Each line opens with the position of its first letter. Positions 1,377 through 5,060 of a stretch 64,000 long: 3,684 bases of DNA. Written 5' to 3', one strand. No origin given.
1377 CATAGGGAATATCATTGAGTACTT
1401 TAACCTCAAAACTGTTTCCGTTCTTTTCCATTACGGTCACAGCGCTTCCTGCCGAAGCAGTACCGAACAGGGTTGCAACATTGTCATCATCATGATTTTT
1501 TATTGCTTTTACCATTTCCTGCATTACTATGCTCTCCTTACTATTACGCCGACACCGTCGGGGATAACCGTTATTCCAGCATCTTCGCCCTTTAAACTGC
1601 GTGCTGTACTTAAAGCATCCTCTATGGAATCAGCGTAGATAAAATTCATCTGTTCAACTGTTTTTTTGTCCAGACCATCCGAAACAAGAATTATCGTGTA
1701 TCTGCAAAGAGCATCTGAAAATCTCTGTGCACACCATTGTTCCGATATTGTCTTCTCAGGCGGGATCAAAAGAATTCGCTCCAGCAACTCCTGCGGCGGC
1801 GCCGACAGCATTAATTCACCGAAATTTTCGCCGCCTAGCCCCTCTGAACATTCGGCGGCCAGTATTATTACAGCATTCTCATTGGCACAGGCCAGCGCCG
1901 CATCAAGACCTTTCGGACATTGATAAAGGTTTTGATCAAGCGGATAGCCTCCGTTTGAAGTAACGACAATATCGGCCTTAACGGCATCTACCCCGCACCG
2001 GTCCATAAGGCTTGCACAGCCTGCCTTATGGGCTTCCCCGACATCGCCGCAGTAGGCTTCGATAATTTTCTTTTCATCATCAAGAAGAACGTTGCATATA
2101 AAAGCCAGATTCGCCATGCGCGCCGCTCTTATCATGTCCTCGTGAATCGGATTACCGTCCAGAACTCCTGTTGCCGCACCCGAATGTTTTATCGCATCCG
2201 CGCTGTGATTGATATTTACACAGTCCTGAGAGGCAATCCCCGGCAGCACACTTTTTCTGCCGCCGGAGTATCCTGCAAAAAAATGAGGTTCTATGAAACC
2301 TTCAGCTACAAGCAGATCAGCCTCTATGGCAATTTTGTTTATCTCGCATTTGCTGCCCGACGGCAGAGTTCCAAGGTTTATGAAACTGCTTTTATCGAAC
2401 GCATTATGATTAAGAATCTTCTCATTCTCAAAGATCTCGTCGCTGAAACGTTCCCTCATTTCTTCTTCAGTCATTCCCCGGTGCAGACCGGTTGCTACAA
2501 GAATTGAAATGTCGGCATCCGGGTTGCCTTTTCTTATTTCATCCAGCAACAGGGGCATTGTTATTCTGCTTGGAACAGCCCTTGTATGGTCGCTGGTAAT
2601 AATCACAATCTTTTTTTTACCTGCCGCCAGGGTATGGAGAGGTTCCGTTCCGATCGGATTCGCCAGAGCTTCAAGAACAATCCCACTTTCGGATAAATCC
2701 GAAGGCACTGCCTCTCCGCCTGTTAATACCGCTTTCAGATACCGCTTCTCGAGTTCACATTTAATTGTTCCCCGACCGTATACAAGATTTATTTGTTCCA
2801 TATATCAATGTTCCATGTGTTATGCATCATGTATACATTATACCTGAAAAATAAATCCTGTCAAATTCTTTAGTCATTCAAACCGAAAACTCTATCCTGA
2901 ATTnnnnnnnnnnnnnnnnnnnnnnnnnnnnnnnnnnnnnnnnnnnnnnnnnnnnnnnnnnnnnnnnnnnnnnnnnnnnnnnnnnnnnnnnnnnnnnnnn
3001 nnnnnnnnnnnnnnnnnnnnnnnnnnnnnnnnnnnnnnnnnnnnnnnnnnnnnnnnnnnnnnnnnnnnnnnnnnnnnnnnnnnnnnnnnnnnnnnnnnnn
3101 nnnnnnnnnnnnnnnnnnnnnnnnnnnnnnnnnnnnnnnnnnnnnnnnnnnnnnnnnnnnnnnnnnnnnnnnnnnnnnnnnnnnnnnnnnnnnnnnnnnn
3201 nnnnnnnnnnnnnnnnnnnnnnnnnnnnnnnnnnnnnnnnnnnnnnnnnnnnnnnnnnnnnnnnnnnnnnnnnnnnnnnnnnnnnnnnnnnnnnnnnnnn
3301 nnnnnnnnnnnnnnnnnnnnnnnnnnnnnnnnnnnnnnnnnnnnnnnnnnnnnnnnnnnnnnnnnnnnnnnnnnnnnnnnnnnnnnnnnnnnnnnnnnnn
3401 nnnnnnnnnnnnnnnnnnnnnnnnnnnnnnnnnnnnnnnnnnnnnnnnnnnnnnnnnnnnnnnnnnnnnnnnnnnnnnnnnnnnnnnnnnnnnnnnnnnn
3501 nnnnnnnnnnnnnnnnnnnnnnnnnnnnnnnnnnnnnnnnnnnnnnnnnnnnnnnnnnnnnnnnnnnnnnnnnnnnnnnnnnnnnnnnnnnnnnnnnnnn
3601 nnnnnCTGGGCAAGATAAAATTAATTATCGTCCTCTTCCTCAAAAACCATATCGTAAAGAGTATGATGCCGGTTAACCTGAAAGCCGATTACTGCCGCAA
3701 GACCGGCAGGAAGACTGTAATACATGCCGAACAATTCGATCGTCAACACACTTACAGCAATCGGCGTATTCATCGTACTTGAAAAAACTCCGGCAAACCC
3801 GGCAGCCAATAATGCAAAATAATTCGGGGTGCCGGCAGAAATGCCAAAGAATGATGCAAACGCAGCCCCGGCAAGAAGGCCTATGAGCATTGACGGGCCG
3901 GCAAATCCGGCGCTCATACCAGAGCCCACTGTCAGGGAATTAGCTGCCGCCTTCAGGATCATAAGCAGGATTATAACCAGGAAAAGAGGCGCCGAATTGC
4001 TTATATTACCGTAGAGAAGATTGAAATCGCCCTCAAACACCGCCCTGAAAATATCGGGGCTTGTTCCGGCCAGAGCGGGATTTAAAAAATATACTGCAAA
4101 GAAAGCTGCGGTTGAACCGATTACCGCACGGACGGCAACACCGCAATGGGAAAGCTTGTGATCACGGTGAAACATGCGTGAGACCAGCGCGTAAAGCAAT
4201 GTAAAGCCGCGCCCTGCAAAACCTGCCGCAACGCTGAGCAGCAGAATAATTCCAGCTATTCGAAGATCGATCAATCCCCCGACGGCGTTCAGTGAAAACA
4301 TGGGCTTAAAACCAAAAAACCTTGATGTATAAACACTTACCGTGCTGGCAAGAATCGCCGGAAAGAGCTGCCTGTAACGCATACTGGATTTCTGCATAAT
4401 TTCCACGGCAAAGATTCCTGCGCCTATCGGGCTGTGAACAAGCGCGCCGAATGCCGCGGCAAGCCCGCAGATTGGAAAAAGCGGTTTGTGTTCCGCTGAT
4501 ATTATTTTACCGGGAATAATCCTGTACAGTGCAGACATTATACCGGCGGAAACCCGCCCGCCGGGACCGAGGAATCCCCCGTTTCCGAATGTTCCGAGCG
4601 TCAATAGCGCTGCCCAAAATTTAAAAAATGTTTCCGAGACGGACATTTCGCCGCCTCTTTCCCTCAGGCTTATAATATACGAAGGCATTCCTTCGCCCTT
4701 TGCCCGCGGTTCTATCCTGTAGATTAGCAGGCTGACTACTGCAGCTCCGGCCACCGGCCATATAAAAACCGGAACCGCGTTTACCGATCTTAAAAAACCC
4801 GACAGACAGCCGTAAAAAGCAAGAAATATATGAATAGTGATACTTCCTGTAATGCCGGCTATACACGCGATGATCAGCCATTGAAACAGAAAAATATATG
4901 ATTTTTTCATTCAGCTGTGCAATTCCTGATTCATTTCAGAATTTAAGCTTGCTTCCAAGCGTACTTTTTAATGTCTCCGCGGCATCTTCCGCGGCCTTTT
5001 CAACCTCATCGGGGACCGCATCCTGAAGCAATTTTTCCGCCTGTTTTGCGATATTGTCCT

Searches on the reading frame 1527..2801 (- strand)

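Call 76: search_protein_families(library=pfam, max_evalue=0.00001, proteins=[window:1527-2801:-])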
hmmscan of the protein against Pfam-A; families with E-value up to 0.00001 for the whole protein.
window:1527-2801:- (424 aa): 2 families
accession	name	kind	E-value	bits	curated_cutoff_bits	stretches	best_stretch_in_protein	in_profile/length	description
PF09861.14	Lar_N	-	1.3e-67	227.4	23.3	1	8-212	1-204/204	Lactate racemase N-terminal domain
PF21113.2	LarA_C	-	1.6e-50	171.5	25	1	271-421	1-152/152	Lactate racemase C-terminal domain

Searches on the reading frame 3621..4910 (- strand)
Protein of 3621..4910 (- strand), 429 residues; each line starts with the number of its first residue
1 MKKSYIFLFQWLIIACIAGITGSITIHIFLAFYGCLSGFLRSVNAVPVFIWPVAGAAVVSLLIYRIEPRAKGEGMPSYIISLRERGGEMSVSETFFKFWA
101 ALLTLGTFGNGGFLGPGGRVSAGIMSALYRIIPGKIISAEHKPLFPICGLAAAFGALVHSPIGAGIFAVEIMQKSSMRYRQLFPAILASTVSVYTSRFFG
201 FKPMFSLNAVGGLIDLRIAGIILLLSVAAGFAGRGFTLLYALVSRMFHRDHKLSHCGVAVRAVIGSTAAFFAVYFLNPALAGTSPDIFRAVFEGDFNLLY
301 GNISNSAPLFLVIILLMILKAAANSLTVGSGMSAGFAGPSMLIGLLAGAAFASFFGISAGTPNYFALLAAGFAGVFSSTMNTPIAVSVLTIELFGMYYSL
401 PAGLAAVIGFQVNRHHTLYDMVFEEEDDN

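Call 76: search_protein_families(library=pfam, max_evalue=0.00001, proteins=[window:3621-4910:-])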
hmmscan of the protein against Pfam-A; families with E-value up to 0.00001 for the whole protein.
window:3621-4910:- (429 aa): 1 family
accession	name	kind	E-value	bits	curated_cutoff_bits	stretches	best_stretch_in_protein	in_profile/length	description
PF00654.25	Voltage_CLC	-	3.1e-45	155.3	24.8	1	55-413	1-345/346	Voltage gated chloride channel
